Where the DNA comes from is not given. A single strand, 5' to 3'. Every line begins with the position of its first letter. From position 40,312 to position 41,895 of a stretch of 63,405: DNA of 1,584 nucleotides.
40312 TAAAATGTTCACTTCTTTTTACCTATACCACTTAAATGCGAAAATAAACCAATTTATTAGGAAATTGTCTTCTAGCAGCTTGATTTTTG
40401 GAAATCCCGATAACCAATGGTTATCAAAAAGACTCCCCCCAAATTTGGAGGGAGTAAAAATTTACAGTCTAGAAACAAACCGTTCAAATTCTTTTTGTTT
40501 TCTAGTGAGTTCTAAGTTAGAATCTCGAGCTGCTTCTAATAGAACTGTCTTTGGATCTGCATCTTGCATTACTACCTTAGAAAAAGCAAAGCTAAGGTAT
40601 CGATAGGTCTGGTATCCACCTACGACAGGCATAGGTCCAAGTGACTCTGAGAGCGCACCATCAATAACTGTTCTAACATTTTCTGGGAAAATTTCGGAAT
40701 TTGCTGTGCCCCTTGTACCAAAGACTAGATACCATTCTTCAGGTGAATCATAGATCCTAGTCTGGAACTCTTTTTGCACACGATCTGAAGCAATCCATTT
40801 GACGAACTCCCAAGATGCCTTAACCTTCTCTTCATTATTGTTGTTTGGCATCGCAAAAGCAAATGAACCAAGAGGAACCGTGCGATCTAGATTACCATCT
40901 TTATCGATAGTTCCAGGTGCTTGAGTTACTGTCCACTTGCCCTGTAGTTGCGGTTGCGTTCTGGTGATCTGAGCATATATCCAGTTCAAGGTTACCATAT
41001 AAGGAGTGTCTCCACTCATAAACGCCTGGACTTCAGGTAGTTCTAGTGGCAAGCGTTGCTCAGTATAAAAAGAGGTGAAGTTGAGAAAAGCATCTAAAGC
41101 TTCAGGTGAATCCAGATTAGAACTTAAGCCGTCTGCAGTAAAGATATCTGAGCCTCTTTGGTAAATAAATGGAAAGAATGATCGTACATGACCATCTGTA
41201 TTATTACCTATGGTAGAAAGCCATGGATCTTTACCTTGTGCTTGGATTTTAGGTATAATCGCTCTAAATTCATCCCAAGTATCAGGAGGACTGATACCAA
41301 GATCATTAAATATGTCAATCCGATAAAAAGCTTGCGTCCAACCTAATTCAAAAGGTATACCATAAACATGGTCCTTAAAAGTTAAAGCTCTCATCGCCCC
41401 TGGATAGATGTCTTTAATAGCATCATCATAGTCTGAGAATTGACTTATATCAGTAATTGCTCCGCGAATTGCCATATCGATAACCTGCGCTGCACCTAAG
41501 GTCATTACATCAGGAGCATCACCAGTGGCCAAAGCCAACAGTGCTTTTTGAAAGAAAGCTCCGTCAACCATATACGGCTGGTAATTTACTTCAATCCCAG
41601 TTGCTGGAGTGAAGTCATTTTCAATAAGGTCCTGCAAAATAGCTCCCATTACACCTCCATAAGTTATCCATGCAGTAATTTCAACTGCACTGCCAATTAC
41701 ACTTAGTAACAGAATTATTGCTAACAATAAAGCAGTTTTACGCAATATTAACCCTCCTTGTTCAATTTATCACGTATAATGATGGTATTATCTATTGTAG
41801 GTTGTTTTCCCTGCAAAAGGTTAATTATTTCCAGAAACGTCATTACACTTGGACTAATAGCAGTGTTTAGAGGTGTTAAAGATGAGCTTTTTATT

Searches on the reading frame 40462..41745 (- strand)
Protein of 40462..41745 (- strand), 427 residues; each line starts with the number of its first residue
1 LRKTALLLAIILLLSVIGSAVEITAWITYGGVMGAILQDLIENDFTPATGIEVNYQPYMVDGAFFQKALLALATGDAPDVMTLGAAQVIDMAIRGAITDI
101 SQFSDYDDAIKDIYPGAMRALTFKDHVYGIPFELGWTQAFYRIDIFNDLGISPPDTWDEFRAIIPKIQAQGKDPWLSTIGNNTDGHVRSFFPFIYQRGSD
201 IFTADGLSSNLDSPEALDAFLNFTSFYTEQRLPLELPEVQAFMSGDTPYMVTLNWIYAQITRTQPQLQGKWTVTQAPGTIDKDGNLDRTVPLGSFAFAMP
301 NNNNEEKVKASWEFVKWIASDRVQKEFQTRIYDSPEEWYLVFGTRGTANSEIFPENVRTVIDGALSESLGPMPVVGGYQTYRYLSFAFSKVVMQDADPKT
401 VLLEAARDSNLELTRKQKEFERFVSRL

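Call 54: search_protein_families(library=ncbifam, proteins=[window:40462-41745:-], max_evalue=0.001)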
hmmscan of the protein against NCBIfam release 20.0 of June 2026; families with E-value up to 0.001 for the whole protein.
window:40462-41745:- (427 aa): 4 families
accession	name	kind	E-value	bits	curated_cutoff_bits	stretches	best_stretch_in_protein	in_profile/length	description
TIGR03851.1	chitin_NgcE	equivalog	1.4e-07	30.8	399.65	1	72-176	88-202/450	N-acetylglucosamine/diacetylchitobiose ABC transporter substrate-binding protein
NF007011.0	PRK09474.1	equivalog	8.6e-07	28.1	291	1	41-173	49-171/396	maltose/maltodextrin ABC transporter substrate-binding protein MalE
TIGR03850.1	bind_CPR_0540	equivalog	7.9e-05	21.4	299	1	71-327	81-354/437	carbohydrate ABC transporter substrate-binding protein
NF053763.1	ABCarbgalBndGanS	equivalog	0.00045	19.1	700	1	73-166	87-175/420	galactooligosaccharide ABC transporter substrate-binding protein GanS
